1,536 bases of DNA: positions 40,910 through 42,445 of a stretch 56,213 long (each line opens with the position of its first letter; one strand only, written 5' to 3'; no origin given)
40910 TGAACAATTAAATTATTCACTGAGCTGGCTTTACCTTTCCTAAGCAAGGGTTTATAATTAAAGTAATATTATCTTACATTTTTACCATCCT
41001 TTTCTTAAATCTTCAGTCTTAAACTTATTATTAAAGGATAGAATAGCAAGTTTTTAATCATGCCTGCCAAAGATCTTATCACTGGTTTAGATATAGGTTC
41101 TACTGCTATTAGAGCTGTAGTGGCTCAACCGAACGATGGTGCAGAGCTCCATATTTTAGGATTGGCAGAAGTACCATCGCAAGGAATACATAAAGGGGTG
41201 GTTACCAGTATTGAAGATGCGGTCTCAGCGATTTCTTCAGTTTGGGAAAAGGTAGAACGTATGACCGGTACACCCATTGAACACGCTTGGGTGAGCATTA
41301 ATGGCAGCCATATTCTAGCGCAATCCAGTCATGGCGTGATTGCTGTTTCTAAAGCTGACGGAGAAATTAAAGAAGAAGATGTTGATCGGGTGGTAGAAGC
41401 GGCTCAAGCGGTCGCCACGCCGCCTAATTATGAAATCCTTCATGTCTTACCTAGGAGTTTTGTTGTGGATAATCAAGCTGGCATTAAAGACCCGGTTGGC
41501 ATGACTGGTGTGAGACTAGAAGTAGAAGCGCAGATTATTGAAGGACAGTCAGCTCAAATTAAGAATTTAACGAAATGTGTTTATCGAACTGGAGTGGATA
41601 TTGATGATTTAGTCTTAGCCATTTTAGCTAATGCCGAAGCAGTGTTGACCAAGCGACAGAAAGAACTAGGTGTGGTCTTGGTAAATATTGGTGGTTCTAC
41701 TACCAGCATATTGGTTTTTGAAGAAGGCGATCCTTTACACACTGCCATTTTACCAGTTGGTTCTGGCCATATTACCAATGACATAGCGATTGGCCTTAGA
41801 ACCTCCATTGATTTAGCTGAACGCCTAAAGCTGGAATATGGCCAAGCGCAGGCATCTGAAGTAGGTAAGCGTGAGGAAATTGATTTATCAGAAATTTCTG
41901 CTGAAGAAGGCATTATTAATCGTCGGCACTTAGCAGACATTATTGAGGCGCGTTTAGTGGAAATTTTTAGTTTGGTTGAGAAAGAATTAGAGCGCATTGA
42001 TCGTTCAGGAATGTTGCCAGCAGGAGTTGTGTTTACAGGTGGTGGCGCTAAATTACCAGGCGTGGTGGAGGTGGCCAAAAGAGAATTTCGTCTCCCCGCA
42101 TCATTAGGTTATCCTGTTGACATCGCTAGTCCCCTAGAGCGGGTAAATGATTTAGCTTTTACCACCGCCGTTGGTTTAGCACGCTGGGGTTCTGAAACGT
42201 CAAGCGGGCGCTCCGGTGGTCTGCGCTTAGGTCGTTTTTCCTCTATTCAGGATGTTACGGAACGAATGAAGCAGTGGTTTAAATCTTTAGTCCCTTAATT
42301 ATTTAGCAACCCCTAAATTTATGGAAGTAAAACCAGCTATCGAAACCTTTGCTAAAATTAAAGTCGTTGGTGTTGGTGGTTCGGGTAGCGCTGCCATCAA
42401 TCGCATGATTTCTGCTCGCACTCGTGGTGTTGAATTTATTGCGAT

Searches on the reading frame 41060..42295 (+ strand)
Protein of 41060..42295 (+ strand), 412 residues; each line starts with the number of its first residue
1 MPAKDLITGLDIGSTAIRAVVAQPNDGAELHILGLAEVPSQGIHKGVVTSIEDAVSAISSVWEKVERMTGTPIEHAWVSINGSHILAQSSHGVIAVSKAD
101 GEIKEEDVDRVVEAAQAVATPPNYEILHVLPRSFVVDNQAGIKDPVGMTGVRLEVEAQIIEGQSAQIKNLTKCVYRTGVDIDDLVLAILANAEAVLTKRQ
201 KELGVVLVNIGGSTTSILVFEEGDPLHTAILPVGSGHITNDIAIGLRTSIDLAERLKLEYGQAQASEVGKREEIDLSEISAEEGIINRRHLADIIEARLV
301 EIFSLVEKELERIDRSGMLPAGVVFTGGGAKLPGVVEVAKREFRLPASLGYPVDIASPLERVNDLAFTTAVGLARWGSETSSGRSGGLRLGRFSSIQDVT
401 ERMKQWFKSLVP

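Call 63: search_protein_families(library=pfam, proteins=[window:41060-42295:+], max_evalue=0.00001)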
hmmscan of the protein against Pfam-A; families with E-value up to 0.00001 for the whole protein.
window:41060-42295:+ (412 aa): 4 families
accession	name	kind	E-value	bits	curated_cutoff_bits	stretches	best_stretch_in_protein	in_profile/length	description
PF14450.12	FtsA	-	5.1e-37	127.5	31.8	1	206-372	1-127/127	Cell division protein FtsA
PF02491.25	SHS2_FTSA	-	3.5e-30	104.6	25.4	1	82-160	1-78/79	SHS2 domain inserted in FTSA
PF06723.19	MreB_Mbl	-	3.3e-08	33.2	27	1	201-349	143-303/327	MreB/Mbl protein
PF11104.14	PilM_2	-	2.5e-06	27.1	27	0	179-259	155-236/340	Type IV pilus assembly protein PilM;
